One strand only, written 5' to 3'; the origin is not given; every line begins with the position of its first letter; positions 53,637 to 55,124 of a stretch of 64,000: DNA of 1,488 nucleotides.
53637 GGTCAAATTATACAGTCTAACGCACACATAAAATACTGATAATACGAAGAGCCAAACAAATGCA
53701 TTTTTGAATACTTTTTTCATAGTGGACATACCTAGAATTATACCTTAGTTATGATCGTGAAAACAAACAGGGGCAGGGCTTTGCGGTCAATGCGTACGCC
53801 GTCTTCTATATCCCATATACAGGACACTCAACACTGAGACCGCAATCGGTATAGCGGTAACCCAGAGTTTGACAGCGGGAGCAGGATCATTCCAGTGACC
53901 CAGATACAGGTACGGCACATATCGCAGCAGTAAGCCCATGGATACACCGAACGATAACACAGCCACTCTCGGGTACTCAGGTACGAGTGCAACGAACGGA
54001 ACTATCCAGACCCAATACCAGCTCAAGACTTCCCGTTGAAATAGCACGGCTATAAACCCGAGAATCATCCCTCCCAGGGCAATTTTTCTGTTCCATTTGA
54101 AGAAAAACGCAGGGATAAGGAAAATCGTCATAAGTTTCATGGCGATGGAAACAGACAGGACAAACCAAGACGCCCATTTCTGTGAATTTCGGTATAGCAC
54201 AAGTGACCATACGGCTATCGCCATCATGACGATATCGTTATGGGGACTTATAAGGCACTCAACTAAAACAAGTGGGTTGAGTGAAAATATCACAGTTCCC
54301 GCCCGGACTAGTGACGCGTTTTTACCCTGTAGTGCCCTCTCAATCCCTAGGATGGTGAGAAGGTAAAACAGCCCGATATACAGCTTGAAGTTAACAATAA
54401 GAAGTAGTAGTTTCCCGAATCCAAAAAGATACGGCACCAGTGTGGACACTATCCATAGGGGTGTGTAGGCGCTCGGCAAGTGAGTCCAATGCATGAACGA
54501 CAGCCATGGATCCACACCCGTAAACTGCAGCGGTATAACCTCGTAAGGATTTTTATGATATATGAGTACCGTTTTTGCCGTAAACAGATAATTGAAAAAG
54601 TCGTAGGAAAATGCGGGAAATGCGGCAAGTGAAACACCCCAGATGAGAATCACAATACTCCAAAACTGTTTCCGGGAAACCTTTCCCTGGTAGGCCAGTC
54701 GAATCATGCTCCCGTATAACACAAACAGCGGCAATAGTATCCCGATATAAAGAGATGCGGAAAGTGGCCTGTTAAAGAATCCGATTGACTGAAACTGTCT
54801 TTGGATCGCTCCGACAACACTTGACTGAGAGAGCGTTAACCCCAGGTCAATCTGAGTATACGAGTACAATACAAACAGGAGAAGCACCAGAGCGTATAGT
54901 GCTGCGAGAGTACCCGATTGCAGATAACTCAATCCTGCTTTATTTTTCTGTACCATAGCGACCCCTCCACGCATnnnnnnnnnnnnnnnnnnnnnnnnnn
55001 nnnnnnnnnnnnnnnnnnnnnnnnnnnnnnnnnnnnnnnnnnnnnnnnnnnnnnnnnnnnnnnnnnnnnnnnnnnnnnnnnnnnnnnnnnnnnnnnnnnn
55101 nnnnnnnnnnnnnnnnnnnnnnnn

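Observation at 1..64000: Hyper-expanded glycosylation super-cluster: about 40 of 52 genes are glycosyltransferases, about 20 of them GT-C membrane enzymes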

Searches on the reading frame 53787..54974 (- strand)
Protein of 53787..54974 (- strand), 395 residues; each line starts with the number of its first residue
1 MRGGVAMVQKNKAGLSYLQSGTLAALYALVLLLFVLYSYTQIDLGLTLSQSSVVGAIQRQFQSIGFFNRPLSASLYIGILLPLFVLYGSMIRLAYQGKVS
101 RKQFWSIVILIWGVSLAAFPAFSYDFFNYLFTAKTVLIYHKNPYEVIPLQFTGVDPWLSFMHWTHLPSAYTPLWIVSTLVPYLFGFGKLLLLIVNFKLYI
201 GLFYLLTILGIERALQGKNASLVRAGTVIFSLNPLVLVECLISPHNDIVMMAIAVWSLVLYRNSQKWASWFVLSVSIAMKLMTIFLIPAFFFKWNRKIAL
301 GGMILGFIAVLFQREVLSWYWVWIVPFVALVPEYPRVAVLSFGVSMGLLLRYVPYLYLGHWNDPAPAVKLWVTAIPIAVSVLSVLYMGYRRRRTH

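Call 9: search_protein_families(library=pfam, max_evalue=0.01, proteins=[window:53787-54974:-])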
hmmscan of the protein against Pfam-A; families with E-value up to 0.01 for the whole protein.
window:53787-54974:- (395 aa): 1 family
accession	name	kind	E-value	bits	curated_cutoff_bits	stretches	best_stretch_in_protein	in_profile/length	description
PF09594.16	GT87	-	0.00042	20.6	25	1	170-393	8-215/237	Glycosyltransferase family 87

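Call 51: find_homologous_proteins(query=window:53787-54974:-, max_evalue=0.00001)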
Query window:53787-54974:- (395 aa): 1030 proteins with E <= 0.00001 among 8000 candidates; the best 120 are listed.
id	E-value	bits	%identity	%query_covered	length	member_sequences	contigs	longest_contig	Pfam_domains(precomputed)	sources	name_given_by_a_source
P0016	9.6e-254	860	100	100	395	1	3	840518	PF26314.1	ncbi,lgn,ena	-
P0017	1.2e-212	724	83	98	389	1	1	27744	PF26314.1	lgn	-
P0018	2.6e-157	542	60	100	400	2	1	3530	PF26314.1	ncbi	-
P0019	2.1e-152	526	61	98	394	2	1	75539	PF26314.1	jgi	-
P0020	2.3e-152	526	62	96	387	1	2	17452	PF26314.1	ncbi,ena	-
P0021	9.1e-151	521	59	99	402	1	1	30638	PF26314.1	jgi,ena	-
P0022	1.9e-150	520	58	100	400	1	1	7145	PF26314.1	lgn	-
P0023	1.1e-145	504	60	94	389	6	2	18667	PF26314.1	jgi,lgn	-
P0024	7.6e-145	501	59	97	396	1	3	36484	PF09594.17,PF26314.1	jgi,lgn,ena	-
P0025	7.8e-143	494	60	92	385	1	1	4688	PF09594.17,PF26314.1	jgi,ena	-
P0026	1.2e-142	494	60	94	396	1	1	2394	PF09594.17,PF26314.1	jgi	jgi:hypothetical protein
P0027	3.0e-142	493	61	91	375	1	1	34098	PF26314.1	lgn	-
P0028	8.2e-141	488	60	94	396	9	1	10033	PF09594.17,PF26314.1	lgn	-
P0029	7.2e-140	485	58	98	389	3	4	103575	PF09594.17,PF26314.1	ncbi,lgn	-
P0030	1.3e-139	484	60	90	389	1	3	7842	PF09594.17,PF26314.1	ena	-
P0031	1.3e-139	484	60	90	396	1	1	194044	PF09594.17,PF26314.1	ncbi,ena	-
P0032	1.7e-139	483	60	90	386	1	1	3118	PF09594.17,PF26314.1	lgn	-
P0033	4.0e-139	482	58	93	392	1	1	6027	PF26314.1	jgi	jgi:hypothetical protein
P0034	4.0e-138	479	61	88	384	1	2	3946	PF26314.1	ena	-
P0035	2.6e-137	476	60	91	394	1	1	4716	PF26314.1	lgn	-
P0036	7.6e-137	475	56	94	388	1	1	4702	PF26314.1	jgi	-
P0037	1.2e-136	474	60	88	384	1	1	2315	PF26314.1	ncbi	-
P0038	1.7e-136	474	58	93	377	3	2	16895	PF26314.1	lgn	-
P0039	2.5e-136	473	58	88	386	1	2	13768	PF09594.17,PF26314.1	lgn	-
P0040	8.6e-136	471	58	91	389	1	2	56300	PF26314.1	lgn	-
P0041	1.3e-135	471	58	92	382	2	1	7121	PF26314.1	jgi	-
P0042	1.3e-135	471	56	97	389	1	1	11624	PF26314.1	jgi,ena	-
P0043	1.6e-135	470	55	94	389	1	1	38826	PF26314.1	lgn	-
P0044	1.9e-135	470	58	95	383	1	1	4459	PF09594.17,PF26314.1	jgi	jgi:hypothetical protein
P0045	2.1e-135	470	59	93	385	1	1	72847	PF26314.1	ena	-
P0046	2.8e-135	470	56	93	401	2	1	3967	PF26314.1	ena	-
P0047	3.2e-135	469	56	94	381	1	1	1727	PF09594.17,PF26314.1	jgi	jgi:hypothetical protein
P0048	5.6e-135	469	60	93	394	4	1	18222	PF26314.1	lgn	-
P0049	5.6e-135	469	57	94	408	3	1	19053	PF26314.1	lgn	-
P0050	2.5e-134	466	55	95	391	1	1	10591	PF26314.1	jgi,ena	-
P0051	2.6e-134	466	58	93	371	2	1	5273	PF26314.1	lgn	-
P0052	1.6e-133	464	59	92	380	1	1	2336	PF09594.17,PF26314.1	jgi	-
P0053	2.1e-133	463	56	92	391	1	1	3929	PF09594.17,PF26314.1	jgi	jgi:hypothetical protein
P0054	3.7e-133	463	57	93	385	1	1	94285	PF26314.1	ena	-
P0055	4.2e-133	462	58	89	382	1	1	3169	PF09594.17,PF26314.1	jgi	jgi:hypothetical protein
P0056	7.1e-133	462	56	93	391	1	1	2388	PF09594.17,PF26314.1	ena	-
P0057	7.2e-133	462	57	94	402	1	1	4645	PF26314.1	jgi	jgi:Gpi18-like mannosyltransferase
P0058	1.2e-131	458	57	94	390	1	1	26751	PF26314.1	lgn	-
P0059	1.9e-131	457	57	94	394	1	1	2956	PF09594.17,PF26314.1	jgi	jgi:hypothetical protein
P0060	1.1e-130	454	58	89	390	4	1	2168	PF26314.1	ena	-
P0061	4.2e-130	453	57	88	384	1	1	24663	PF09594.17,PF26314.1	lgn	-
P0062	5.1e-130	452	55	93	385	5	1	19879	PF26314.1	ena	-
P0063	3.2e-128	446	54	94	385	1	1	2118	PF26314.1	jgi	jgi:hypothetical protein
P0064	7.7e-126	439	53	93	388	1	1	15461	PF26314.1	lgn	-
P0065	1.1e-124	435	56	90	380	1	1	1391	PF26314.1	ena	-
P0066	3.0e-124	433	54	95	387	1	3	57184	PF09594.17,PF26314.1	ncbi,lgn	-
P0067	7.4e-124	432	54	93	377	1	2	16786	PF26314.1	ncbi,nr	ncbi:MAG: hypothetical protein ACD_48C00221G0002 [uncultured bacterium]|nr:MAG: hypothetical protein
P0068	7.6e-124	432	54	93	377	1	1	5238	PF26314.1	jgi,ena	-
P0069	1.2e-123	431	54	93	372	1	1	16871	PF09594.17,PF26314.1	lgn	-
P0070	1.4e-123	431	55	90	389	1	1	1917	PF26314.1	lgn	-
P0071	1.6e-123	431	53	95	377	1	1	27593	PF26314.1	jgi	-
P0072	3.1e-123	430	54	92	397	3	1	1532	PF26314.1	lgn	-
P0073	4.9e-123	429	55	90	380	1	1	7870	PF26314.1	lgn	-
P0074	6.3e-123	429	53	95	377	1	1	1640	PF26314.1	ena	-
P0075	6.8e-123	429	54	94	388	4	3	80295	PF09594.17,PF26314.1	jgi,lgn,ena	-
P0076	7.1e-123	429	53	95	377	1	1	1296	PF26314.1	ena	-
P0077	1.1e-122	428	55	92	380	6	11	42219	PF26314.1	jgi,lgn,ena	-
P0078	3.7e-122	426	54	91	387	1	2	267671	PF09594.17,PF26314.1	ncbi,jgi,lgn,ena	-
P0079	3.8e-122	426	52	99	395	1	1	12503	PF09594.17,PF26314.1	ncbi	-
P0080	5.7e-121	422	53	96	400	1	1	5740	PF26314.1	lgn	-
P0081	7.4e-121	422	51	98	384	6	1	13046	PF26314.1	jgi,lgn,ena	-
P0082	7.6e-121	422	52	94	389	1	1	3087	PF26314.1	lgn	-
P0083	2.2e-120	421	56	89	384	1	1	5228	PF26314.1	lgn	-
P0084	2.8e-120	420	55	94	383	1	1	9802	PF09594.17,PF26314.1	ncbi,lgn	ncbi:MAG: glycosyltransferase 87 family protein [Patescibacteria group bacterium]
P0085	6.4e-120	419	54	93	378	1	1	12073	PF09594.17,PF26314.1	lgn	-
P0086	1.3e-119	418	53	93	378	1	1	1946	PF09594.17,PF26314.1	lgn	-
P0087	1.7e-119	418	50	95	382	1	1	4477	PF26314.1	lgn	-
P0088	5.4e-119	416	50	95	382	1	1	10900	PF26314.1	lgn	-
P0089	1.1e-118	415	53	90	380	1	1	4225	PF09594.17,PF26314.1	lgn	-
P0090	1.8e-118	414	54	94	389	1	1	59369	PF09594.17,PF26314.1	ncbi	ncbi:MAG: glycosyltransferase family 87 protein [Candidatus Gottesmanbacteria bacterium]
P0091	1.3e-117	411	52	88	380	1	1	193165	PF26314.1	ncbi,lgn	-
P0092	3.5e-117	410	53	93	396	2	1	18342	PF26314.1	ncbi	-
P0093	4.2e-117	410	52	94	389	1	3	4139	PF09594.17,PF26314.1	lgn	-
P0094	4.4e-117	410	52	90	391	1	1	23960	PF26314.1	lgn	-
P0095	5.1e-117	409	53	93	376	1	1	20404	PF26314.1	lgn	-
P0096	6.8e-117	409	53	94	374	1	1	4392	PF09594.17,PF26314.1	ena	-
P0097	1.2e-116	408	53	93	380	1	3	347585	PF09594.17,PF26314.1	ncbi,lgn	-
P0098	1.3e-116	408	52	94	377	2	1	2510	PF26314.1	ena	-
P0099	1.8e-116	408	52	90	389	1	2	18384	PF09594.17,PF26314.1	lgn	-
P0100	2.1e-116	407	53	93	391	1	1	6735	PF26314.1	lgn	-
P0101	2.1e-116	407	54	88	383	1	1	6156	PF26314.1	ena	-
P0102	3.2e-116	407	53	93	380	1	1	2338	PF09594.17,PF26314.1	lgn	-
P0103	3.7e-116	407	53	92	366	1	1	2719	PF09594.17,PF26314.1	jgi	-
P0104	3.8e-116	407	52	93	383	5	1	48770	PF26314.1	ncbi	-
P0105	4.5e-116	406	53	91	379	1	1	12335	PF26314.1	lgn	-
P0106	4.6e-116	406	53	93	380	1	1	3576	PF09594.17,PF26314.1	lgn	-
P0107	6.4e-116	406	52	95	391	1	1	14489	PF26314.1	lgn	-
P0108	7.9e-116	406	54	93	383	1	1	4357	PF26314.1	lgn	-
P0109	8.5e-116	405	53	90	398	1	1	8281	PF09594.17,PF26314.1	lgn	-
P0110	1.1e-115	405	50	93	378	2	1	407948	PF26314.1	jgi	jgi:hypothetical protein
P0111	1.5e-115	405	53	91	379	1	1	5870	PF26314.1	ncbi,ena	-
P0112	1.7e-115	404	52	92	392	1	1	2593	PF09594.17,PF26314.1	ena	-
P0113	2.5e-115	404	51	94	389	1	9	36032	PF09594.17,PF26314.1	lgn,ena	-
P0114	2.9e-115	404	51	96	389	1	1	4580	PF09594.17,PF26314.1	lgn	-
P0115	3.2e-115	404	50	96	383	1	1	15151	PF26314.1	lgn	-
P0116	5.3e-115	403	54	91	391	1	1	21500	PF26314.1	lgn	-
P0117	6.6e-115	403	52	92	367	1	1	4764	PF26314.1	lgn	-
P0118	9.1e-115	402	51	93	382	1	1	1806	PF26314.1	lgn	-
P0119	1.4e-114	401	50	99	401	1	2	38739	PF26314.1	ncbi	-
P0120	1.5e-114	401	54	91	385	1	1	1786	PF09594.17,PF26314.1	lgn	-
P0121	1.6e-114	401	52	93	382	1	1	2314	PF26314.1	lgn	-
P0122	1.9e-114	401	54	93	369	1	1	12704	PF26314.1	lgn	-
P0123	2.1e-114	401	55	92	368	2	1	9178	PF26314.1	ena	-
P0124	2.4e-114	401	51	94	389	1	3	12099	PF09594.17,PF26314.1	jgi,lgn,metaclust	metaclust:\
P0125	5.5e-114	399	53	90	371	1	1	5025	PF26314.1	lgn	-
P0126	7.2e-114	399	64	65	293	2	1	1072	PF09594.17,PF26314.1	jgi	-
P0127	1.3e-113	398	51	92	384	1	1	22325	PF26314.1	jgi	jgi:hypothetical protein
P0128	1.4e-113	398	52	93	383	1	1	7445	PF26314.1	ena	-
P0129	1.8e-113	398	53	96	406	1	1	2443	PF26314.1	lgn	-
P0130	2.7e-113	397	51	96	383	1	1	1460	PF26314.1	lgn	-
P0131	3.0e-113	397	52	93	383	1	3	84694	PF26314.1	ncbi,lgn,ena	ncbi:MAG: hypothetical protein AAB481_03465 [Patescibacteria group bacterium]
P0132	4.1e-113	397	54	91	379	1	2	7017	PF26314.1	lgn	-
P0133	4.2e-113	397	53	93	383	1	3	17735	PF26314.1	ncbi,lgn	-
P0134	4.5e-113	396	53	93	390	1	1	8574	PF26314.1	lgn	-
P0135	4.6e-113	396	51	93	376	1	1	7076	PF26314.1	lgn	-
